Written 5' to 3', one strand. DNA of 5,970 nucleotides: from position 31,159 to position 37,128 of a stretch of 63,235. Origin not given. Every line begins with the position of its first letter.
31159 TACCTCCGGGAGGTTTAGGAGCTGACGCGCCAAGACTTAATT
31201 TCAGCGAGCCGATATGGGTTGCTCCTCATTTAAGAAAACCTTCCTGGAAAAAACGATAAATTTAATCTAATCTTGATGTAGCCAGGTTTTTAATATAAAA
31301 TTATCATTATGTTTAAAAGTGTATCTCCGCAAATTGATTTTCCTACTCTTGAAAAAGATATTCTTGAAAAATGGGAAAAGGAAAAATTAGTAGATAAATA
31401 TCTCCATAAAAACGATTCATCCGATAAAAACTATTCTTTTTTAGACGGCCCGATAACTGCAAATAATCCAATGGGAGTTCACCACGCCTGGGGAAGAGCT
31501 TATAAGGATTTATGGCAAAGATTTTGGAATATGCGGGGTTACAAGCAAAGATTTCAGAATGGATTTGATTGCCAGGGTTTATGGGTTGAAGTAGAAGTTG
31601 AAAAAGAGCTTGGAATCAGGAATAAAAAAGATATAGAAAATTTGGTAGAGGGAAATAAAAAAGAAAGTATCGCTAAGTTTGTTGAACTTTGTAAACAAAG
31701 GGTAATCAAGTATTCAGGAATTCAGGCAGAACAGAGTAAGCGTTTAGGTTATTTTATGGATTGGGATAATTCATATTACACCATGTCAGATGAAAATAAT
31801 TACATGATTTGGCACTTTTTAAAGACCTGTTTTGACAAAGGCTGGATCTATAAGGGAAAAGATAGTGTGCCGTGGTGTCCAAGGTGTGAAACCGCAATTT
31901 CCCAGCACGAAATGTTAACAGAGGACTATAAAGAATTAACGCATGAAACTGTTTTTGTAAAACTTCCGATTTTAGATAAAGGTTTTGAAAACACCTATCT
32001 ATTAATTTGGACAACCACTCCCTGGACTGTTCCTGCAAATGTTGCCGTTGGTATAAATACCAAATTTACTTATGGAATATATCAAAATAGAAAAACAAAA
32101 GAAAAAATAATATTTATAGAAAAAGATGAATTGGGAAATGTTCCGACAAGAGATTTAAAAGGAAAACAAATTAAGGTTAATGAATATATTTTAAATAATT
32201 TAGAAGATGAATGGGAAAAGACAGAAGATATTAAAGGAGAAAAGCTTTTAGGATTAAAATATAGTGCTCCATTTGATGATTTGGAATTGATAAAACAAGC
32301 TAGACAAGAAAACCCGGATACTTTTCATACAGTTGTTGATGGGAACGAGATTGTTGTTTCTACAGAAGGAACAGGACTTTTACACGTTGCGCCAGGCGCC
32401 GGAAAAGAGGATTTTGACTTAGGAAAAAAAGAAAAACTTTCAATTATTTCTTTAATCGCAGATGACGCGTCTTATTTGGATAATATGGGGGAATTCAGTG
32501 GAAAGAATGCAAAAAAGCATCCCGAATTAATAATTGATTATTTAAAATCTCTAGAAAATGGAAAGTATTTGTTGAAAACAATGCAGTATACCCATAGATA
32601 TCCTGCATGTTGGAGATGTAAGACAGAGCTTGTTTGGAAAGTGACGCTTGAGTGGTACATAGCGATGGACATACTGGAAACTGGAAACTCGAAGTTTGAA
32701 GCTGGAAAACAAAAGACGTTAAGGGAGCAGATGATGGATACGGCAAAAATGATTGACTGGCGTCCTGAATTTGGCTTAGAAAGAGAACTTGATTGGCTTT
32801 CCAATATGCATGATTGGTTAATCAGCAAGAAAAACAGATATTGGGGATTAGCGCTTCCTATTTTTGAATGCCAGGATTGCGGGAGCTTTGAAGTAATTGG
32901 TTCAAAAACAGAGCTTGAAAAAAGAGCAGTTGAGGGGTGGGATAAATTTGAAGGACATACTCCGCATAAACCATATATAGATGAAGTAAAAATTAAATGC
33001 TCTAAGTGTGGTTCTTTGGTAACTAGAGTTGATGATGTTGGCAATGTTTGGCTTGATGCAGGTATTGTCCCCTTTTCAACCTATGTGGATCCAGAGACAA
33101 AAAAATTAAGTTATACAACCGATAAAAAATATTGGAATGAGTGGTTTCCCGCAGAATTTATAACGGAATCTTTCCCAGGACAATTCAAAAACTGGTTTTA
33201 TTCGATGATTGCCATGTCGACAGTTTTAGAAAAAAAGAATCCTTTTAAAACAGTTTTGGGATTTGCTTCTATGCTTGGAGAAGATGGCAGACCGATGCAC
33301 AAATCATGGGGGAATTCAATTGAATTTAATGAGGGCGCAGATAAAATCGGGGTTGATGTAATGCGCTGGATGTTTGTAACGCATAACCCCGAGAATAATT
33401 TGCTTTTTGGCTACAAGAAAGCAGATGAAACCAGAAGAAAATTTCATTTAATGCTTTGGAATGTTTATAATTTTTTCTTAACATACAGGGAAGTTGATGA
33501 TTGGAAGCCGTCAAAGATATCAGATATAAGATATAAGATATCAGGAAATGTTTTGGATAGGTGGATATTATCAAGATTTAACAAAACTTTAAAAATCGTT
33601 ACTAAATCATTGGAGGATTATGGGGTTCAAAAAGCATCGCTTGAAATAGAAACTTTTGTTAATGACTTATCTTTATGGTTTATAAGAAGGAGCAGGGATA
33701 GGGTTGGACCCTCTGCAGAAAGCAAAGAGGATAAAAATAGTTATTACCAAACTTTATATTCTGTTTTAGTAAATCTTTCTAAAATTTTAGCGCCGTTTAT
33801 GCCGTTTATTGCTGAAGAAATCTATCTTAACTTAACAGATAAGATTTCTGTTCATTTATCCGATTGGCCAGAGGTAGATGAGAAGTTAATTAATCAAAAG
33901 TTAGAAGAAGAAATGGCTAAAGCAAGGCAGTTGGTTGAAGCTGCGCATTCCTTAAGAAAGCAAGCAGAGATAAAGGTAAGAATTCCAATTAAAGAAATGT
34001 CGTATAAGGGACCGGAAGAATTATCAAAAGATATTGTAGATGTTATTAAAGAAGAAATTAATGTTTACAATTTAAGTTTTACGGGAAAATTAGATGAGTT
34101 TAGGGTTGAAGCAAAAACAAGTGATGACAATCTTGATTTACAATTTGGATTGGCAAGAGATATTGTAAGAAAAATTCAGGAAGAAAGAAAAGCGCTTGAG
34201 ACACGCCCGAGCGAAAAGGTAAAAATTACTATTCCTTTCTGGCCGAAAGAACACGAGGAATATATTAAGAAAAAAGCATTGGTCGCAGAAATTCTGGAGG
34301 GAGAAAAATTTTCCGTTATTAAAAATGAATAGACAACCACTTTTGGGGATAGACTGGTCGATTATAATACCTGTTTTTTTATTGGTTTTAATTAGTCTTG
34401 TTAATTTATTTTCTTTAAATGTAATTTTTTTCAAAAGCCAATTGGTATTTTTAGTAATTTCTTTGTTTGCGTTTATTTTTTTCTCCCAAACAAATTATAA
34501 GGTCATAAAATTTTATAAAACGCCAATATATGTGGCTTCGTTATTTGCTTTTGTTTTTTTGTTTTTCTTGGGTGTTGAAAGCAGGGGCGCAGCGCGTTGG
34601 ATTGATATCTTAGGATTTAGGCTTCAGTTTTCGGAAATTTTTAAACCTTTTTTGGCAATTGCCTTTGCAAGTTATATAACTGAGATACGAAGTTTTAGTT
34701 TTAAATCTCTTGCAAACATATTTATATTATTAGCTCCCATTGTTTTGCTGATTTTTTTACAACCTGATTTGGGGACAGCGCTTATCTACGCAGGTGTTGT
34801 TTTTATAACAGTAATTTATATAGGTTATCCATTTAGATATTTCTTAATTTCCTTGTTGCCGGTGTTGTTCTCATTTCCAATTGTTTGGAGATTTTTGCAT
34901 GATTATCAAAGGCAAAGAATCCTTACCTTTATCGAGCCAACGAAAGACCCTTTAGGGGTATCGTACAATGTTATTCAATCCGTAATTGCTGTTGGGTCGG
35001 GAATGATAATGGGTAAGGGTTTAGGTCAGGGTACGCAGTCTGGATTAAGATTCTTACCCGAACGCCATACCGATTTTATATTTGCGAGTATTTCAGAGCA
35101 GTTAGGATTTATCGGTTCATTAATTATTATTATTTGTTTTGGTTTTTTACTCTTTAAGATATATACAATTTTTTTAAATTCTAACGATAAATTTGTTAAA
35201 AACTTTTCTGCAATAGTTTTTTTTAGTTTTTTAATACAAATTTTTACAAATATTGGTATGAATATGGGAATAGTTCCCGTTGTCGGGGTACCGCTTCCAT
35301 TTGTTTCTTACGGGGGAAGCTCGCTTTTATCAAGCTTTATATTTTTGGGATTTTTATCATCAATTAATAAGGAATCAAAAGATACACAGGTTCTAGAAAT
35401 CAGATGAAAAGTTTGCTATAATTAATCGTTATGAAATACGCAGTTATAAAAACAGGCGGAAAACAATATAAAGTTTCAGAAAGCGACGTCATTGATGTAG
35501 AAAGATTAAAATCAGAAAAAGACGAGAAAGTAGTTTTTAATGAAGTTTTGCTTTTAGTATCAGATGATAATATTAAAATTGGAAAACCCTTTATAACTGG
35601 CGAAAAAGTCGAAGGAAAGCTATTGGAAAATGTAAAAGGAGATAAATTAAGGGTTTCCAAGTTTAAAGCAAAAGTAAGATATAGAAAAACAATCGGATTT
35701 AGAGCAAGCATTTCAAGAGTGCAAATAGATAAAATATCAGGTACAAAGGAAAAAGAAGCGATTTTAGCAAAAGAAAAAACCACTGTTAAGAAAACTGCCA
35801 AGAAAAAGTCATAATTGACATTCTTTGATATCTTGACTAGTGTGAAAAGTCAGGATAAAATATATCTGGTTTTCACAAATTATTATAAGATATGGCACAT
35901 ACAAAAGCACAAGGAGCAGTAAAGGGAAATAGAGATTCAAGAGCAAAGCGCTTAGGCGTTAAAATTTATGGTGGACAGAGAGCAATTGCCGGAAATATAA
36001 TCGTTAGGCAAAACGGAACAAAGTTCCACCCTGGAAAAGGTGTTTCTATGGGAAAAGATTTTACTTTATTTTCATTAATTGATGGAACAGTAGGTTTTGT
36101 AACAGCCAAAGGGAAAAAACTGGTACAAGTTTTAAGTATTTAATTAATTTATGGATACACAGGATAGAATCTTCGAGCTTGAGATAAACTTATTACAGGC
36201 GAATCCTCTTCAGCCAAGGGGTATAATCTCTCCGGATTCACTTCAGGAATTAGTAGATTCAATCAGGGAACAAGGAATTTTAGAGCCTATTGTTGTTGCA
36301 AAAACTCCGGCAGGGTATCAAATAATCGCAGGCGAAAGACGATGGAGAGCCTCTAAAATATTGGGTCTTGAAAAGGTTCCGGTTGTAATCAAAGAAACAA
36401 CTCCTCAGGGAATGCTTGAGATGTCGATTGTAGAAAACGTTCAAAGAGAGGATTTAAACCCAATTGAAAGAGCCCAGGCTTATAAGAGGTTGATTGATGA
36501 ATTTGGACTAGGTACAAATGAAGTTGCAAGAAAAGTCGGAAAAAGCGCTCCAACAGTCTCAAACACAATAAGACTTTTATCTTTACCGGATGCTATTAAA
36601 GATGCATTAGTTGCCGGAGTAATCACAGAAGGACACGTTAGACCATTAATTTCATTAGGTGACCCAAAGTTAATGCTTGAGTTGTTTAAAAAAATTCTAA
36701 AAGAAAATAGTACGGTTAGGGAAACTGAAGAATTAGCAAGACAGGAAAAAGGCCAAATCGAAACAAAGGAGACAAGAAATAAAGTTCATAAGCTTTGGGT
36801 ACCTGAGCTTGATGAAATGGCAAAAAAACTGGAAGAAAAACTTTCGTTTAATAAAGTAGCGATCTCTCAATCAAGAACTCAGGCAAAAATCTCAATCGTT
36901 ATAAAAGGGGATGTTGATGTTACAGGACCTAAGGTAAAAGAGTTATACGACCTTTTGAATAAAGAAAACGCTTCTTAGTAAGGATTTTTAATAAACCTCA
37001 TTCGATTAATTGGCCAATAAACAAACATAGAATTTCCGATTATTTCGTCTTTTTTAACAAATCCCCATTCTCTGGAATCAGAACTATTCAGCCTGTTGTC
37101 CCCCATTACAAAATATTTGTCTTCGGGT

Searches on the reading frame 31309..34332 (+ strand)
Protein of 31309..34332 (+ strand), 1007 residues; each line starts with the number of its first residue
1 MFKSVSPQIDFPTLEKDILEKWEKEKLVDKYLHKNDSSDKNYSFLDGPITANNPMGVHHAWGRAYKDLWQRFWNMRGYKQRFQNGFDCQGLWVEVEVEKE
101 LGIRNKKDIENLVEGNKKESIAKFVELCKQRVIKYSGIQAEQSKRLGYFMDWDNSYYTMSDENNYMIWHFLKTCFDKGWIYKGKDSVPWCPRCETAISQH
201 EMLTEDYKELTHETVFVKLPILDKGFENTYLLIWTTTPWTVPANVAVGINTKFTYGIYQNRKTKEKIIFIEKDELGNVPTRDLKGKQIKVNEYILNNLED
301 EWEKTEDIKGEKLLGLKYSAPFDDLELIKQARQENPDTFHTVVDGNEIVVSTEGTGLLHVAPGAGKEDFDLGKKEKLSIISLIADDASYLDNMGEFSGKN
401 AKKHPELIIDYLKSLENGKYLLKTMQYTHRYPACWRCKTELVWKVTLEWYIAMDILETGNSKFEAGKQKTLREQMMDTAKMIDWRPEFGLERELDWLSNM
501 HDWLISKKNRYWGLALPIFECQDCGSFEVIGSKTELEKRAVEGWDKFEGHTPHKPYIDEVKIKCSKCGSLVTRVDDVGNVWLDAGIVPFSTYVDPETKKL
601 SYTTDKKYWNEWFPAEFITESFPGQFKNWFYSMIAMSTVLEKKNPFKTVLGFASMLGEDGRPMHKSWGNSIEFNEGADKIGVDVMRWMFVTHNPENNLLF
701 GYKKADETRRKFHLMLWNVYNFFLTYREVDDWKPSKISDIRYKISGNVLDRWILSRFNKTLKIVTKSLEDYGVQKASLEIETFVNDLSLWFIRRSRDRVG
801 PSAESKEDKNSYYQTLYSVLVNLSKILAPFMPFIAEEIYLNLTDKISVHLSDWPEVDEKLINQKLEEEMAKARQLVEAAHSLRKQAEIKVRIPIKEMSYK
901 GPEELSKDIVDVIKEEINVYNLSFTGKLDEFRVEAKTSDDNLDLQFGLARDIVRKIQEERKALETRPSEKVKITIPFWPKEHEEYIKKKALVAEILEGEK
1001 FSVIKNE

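Call 10: search_protein_families(library=pfam, proteins=[window:31309-34332:+], max_evalue=0.0001)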
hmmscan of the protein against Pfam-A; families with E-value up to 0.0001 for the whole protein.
window:31309-34332:+ (1007 aa): 3 families
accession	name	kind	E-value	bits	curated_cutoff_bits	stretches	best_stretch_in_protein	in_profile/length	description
PF00133.28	tRNA-synt_1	-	1.6e-71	241.7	22.7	1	18-691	2-404/414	tRNA synthetases class I (I, L, M and V)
PF08264.19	Anticodon_1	-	2.5e-33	115.5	25.1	1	750-895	1-145/148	Anticodon-binding domain of tRNA ligase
PF09334.17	tRNA-synt_1g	-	1.2e-09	37.9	20.1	0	580-696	247-361/391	tRNA synthetases class I (M)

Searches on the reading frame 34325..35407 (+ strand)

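Call 10: search_protein_families(library=pfam, proteins=[window:34325-35407:+], max_evalue=0.0001)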
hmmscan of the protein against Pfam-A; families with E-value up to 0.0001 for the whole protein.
window:34325-35407:+ (360 aa): 1 family
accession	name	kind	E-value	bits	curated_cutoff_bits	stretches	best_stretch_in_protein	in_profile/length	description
PF01098.24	FTSW_RODA_SPOVE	-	4.7e-84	282.9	26.4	1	18-352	20-355/356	Cell cycle protein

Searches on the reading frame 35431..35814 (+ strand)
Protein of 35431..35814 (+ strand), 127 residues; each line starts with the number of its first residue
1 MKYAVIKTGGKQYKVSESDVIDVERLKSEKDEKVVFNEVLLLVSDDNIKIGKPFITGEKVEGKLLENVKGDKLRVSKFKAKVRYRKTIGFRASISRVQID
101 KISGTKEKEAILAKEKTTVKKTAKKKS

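Call 10: search_protein_families(library=pfam, proteins=[window:35431-35814:+], max_evalue=0.0001)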
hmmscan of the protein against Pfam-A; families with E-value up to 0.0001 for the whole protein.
window:35431-35814:+ (127 aa): 1 family
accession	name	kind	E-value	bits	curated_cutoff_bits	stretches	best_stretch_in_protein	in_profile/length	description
PF00829.26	Ribosomal_L21p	-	7.2e-30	103.6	27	1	3-102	2-99/99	Ribosomal prokaryotic L21 protein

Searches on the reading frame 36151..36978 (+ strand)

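Call 10: search_protein_families(library=pfam, proteins=[window:36151-36978:+], max_evalue=0.0001)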
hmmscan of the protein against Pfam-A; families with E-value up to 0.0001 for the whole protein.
window:36151-36978:+ (275 aa): 2 families
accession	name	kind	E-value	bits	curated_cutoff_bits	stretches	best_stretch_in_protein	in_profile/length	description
PF17762.8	HTH_ParB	-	5.4e-34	116.8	22.6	1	100-200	1-101/102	ParB HTH domain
PF02195.25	ParB_N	-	2.1e-31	108.3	26.3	1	7-98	3-95/95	ParB N-terminal domain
